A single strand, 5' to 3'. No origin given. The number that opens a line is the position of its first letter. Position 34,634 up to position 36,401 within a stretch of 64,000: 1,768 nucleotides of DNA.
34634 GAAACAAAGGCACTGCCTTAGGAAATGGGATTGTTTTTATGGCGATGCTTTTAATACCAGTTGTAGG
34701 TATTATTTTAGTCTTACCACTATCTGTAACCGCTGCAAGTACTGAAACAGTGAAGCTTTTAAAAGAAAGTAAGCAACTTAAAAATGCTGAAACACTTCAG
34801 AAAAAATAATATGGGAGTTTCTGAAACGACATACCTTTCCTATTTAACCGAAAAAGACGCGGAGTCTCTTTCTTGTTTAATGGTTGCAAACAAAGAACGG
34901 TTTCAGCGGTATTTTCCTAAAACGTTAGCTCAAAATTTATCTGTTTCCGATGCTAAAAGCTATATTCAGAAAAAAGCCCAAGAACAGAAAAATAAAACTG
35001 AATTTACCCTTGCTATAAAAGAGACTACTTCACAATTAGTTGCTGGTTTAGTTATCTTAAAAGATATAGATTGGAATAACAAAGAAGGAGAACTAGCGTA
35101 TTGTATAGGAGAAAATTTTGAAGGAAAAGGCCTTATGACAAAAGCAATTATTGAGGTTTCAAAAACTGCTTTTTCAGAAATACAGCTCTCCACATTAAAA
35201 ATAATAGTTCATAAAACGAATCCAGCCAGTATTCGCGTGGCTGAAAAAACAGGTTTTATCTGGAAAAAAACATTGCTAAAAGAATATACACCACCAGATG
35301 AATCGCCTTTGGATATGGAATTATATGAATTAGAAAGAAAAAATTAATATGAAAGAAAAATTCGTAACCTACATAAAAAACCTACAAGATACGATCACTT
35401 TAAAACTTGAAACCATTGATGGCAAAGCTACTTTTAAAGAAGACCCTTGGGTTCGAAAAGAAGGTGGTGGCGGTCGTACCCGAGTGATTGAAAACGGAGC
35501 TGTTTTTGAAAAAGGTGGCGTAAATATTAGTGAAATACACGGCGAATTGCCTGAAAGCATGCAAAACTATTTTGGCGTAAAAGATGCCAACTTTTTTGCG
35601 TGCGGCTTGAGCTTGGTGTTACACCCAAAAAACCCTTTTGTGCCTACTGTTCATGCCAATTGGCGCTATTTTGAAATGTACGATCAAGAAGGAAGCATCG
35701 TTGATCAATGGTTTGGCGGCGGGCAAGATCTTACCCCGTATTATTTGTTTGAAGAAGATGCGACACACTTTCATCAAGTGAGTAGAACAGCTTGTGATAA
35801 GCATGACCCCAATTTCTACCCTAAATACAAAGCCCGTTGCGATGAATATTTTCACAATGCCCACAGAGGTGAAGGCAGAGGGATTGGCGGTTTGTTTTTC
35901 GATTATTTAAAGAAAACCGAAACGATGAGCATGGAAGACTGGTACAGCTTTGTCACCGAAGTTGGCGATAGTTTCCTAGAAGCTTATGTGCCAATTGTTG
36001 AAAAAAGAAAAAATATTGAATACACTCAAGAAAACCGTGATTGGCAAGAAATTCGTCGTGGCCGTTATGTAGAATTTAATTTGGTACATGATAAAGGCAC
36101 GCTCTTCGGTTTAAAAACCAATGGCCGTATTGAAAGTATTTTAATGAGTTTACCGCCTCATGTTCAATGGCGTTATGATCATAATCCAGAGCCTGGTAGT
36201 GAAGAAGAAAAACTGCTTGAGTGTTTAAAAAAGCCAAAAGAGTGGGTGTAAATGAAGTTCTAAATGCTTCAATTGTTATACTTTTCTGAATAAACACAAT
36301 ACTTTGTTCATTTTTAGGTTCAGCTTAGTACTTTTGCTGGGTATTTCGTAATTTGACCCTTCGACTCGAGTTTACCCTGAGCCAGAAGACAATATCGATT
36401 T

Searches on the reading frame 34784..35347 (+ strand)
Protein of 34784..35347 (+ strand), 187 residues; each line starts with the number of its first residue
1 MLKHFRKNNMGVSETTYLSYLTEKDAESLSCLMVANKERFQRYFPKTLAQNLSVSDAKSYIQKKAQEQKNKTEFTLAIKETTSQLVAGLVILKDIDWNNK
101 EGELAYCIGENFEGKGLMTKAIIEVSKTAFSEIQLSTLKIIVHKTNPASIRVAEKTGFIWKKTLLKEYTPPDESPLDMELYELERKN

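Call 4: search_protein_families(library=pfam, proteins=[window:34784-35347:+])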
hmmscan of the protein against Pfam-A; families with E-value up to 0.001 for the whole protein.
window:34784-35347:+ (187 aa): 3 families
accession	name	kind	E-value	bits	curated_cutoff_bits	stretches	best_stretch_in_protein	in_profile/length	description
PF13302.13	Acetyltransf_3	-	5.6e-26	92.3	25.4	1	18-158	4-137/138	Acetyltransferase (GNAT) domain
PF00583.31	Acetyltransf_1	-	2.1e-08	34.9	20.7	1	66-158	26-116/116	Acetyltransferase (GNAT) family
PF13420.13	Acetyltransf_4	-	9.7e-06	26.1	24.3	1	19-163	2-139/155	Acetyltransferase (GNAT) domain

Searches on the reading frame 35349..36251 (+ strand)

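Call 5: search_protein_families(library=ncbifam, proteins=[window:35349-36251:+])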
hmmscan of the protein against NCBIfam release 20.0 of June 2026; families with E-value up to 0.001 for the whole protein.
window:35349-36251:+ (300 aa): 1 family
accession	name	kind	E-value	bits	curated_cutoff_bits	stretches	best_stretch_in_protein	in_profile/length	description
NF003727.1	PRK05330.1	equivalog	1.4e-126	421.5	297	1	3-299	2-294/294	oxygen-dependent coproporphyrinogen oxidase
